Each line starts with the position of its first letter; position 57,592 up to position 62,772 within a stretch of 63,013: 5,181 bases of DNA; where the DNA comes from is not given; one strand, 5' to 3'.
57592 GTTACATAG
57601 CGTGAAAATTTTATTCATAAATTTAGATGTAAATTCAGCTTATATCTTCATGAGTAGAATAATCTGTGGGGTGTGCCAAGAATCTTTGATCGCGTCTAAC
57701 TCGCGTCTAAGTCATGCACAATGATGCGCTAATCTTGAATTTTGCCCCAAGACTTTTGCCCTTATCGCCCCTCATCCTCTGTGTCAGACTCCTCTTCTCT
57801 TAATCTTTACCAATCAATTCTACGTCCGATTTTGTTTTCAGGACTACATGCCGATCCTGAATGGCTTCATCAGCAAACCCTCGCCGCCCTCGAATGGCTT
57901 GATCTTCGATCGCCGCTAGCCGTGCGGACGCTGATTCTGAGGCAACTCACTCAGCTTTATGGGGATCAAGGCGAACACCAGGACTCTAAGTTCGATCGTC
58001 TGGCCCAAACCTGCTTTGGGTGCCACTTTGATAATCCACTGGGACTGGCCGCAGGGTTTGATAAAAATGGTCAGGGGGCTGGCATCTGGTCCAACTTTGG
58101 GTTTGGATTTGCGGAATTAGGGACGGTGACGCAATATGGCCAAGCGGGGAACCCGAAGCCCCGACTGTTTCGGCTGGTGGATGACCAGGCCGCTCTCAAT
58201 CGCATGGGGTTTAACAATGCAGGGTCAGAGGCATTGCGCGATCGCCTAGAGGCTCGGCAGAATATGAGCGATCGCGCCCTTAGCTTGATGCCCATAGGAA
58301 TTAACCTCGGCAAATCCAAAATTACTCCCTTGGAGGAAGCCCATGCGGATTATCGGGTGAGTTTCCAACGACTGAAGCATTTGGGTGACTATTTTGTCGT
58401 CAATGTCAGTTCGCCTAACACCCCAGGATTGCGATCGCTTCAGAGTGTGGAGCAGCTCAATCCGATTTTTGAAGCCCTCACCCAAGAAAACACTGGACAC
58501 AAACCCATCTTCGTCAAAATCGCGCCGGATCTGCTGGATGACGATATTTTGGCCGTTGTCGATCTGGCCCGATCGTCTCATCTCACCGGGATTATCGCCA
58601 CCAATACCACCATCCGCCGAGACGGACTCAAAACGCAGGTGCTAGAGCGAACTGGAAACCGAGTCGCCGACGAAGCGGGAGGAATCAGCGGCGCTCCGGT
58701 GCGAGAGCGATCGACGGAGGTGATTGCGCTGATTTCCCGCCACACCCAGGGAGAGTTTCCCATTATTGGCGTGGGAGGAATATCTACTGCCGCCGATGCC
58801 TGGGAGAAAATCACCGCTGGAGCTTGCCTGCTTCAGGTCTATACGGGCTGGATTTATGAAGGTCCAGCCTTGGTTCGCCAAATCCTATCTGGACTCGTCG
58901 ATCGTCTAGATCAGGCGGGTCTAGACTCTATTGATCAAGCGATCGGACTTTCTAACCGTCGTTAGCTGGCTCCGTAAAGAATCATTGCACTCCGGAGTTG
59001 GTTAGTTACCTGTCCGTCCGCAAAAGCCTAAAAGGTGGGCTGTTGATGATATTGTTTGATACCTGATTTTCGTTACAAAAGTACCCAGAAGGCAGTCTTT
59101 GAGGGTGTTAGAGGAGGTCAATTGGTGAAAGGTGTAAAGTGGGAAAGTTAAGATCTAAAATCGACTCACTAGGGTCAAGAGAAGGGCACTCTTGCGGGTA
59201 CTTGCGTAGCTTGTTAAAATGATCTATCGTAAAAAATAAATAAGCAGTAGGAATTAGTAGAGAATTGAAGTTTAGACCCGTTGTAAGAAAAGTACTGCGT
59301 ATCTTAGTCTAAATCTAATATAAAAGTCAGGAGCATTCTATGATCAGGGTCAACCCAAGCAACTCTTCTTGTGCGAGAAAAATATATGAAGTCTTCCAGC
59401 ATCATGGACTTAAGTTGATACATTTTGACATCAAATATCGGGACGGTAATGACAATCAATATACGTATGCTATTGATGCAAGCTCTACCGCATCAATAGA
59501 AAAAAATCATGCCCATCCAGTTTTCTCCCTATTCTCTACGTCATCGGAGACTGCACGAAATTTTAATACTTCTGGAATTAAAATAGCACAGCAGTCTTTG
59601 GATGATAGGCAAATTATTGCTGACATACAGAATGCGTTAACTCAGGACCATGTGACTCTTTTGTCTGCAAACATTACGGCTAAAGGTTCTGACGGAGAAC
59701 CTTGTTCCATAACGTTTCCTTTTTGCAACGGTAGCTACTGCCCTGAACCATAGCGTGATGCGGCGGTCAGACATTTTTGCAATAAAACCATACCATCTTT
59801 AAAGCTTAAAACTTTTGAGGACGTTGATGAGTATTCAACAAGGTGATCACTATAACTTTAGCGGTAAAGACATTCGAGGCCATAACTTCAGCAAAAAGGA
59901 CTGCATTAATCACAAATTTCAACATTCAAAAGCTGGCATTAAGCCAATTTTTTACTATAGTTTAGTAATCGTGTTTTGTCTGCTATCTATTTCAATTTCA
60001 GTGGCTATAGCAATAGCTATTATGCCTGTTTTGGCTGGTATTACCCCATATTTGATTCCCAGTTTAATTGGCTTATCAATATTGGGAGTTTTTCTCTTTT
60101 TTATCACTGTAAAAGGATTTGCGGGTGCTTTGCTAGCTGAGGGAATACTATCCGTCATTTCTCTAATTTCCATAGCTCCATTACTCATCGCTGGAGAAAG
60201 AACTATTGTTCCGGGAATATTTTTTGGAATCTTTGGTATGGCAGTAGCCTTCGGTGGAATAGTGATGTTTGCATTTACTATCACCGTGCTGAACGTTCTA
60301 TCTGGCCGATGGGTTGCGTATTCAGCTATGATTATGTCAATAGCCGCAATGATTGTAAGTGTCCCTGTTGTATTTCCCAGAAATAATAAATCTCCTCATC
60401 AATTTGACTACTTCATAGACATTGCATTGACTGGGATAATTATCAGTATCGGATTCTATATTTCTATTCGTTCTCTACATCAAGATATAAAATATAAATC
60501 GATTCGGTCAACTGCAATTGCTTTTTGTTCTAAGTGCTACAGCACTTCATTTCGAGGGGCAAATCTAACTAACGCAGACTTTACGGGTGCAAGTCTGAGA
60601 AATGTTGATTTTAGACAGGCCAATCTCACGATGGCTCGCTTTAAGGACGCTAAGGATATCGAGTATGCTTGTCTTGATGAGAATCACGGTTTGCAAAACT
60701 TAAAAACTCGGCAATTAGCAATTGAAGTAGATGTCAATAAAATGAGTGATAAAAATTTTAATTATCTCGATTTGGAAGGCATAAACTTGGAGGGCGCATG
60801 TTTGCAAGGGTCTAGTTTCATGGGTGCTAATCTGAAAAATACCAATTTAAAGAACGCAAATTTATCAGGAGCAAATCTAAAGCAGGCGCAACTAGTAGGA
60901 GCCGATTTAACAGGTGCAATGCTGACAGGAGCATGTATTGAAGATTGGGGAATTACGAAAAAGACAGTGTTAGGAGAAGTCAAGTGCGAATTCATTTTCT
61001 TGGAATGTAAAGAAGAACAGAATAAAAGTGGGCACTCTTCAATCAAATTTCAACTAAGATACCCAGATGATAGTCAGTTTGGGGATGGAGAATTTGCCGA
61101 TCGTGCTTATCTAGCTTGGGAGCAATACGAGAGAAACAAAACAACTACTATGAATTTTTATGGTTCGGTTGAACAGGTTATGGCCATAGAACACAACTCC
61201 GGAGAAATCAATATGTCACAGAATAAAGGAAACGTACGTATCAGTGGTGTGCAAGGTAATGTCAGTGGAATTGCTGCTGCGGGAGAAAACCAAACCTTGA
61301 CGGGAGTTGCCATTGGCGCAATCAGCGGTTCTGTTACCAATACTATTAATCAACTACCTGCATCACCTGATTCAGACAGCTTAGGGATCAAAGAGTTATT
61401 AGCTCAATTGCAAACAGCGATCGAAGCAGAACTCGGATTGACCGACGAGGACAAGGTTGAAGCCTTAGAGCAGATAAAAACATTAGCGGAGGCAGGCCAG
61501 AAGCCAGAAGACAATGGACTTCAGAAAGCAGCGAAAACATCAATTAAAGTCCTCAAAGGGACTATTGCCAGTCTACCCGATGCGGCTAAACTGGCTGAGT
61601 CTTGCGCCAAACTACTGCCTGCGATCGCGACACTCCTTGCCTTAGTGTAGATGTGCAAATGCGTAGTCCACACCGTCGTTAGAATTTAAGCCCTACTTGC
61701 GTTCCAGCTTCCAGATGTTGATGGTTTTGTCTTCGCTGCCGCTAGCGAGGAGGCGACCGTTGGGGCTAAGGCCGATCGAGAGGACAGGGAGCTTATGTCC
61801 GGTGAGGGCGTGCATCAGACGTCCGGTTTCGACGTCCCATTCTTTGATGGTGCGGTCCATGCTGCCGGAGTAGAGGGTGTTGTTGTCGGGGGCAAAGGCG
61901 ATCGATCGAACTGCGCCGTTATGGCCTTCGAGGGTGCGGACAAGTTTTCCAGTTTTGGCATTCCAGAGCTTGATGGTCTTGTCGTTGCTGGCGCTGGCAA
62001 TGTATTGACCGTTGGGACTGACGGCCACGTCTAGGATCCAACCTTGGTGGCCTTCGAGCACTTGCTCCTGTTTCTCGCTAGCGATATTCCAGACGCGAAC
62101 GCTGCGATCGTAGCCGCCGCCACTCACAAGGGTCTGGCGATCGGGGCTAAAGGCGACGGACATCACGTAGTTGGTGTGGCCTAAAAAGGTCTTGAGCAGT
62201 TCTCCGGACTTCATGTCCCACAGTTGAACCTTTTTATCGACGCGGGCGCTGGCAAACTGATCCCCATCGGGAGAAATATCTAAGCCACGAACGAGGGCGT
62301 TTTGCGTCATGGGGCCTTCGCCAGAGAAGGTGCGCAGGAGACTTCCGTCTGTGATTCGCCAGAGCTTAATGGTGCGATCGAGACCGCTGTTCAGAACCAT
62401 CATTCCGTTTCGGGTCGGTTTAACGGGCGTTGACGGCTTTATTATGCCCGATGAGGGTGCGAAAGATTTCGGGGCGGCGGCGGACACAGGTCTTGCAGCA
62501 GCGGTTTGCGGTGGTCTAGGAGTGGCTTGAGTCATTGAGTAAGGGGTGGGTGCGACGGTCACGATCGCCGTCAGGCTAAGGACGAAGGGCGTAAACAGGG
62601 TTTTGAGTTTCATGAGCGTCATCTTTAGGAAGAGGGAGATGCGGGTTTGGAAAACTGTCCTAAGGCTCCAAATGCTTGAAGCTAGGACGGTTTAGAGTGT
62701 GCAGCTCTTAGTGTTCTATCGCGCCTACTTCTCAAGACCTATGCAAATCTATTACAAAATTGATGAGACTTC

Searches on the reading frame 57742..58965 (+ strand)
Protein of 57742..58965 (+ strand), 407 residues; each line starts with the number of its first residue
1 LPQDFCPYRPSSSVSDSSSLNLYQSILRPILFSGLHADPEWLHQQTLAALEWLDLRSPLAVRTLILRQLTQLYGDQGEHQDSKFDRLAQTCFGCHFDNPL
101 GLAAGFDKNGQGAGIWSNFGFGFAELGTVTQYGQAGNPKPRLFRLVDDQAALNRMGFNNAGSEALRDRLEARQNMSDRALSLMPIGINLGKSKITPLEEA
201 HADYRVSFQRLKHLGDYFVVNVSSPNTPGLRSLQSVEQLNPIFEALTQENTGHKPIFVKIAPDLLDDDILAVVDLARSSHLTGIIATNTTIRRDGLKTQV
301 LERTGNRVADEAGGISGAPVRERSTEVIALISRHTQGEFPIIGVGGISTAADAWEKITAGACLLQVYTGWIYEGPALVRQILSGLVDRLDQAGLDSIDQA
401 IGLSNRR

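Call 45: search_protein_families(library=pfam, proteins=[window:57742-58965:+], max_evalue=0.00001)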
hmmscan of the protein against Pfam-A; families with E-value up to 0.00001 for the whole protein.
window:57742-58965:+ (407 aa): 1 family
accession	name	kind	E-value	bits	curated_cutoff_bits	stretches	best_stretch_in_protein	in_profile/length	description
PF01180.27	DHO_dh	-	1.6e-88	297.2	27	1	87-389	2-291/291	Dihydroorotate dehydrogenase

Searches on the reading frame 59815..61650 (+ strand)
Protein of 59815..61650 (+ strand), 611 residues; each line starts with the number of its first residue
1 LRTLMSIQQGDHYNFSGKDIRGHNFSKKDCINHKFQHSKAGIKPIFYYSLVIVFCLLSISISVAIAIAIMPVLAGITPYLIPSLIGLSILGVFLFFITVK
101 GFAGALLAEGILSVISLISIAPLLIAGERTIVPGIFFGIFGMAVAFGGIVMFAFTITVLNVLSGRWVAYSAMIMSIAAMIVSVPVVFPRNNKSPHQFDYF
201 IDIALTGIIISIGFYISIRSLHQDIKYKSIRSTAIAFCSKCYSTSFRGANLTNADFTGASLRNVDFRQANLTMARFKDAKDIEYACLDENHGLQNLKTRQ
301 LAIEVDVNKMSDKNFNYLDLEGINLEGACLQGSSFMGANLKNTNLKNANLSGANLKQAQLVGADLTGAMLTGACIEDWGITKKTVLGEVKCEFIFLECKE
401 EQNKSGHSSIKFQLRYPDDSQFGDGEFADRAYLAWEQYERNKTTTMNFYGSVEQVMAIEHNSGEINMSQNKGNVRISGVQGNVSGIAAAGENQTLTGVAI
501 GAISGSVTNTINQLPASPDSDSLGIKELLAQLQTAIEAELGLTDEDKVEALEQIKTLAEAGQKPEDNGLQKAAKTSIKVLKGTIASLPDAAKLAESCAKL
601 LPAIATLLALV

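Call 89: search_protein_families(library=pfam, proteins=[window:59815-61650:+], max_evalue=0.01)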
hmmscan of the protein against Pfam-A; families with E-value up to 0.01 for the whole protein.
window:59815-61650:+ (611 aa): 4 families
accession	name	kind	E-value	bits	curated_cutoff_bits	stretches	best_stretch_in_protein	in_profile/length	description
PF00805.28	Pentapeptide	-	5.9e-25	86.9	20.2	3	245-279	2-36/40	Pentapeptide repeats (8 copies)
PF13599.13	Pentapeptide_4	-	1.1e-12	48.3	38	2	311-376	4-69/78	Pentapeptide repeat region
PF13576.12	Pentapeptide_3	-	1.3e-10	41.7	27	1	244-279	4-47/48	Pentapeptide repeats (9 copies)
PF25296.1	Decapeptide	-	0.0032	17.8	45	0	246-277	22-53/74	Decapeptide repeat region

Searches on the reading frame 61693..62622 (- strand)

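Call 89: search_protein_families(library=pfam, proteins=[window:61693-62622:-], max_evalue=0.01)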
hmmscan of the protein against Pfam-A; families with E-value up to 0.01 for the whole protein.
window:61693-62622:- (309 aa): 52 families (the best 25 are shown)
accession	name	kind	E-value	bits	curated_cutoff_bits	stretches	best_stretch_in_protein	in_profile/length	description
PF00400.38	WD40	-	2.4e-64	211.5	27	5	225-263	1-39/39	WD domain, G-beta repeat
PF25173.1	Beta-prop_WDR3_1st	-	2.9e-61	206.8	154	2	83-231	9-151/184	WDR3 first beta-propeller domain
PF24817.1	WD40_WDHD1_1st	-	3.7e-61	207.3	109.9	5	150-233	86-168/291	WDHD1 first WD40 domain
PF25174.1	Beta-prop_THOC3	-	9.4e-52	176.1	305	1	110-307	4-201/272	THOC3 beta-propeller domain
PF25175.1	Beta-prop_WDR5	-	3.7e-46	158.2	250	2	188-306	5-123/296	WDR5 beta-propeller domain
PF24814.1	WD40_Prp19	-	4.5e-45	154.3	320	1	108-306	6-206/281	Prp19 WD40 domain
PF24807.1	WD40_CDC20-Fz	-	5.7e-45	154.3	200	3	186-271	128-216/292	CDC20/Fizzy WD40 domain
PF25391.1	WD40_Gbeta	-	1.9e-39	136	150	3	208-306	157-255/340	G protein beta WD-40 repeat protein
PF25172.1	Beta-prop_WDR3_2nd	-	3.3e-39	135.3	140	2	71-222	143-288/293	WDR3 second beta-propeller domain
PF24805.1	EIF3I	-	1.7e-38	133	200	4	188-272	5-89/324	EIF3I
PF23393.2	Beta-prop_WDR90_POC16_2nd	-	9.4e-37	127.2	60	4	203-304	4-105/291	WDR90/POC16, second beta-propeller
PF25168.1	Beta-prop_WDR36-Utp21_2nd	-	7.7e-34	117.9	84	3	223-299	228-303/335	WDR36/Utp21 second beta-propeller domain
PF24782.2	WD40_MABP1-WDR62_2nd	-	1.7e-31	109.9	290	3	165-262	239-339/341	MABP1/WDR62 second WD40 domain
PF24105.1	Beta-prop_CAF1B_HIR1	-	7.2e-30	104.6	80.5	2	111-228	73-207/383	CAF1B/HIR1 beta-propeller domain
PF23414.1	Beta-prop_EML_2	-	1.8e-28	100.1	90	2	199-307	4-111/266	Echinoderm microtubule-associated protein second beta-propeller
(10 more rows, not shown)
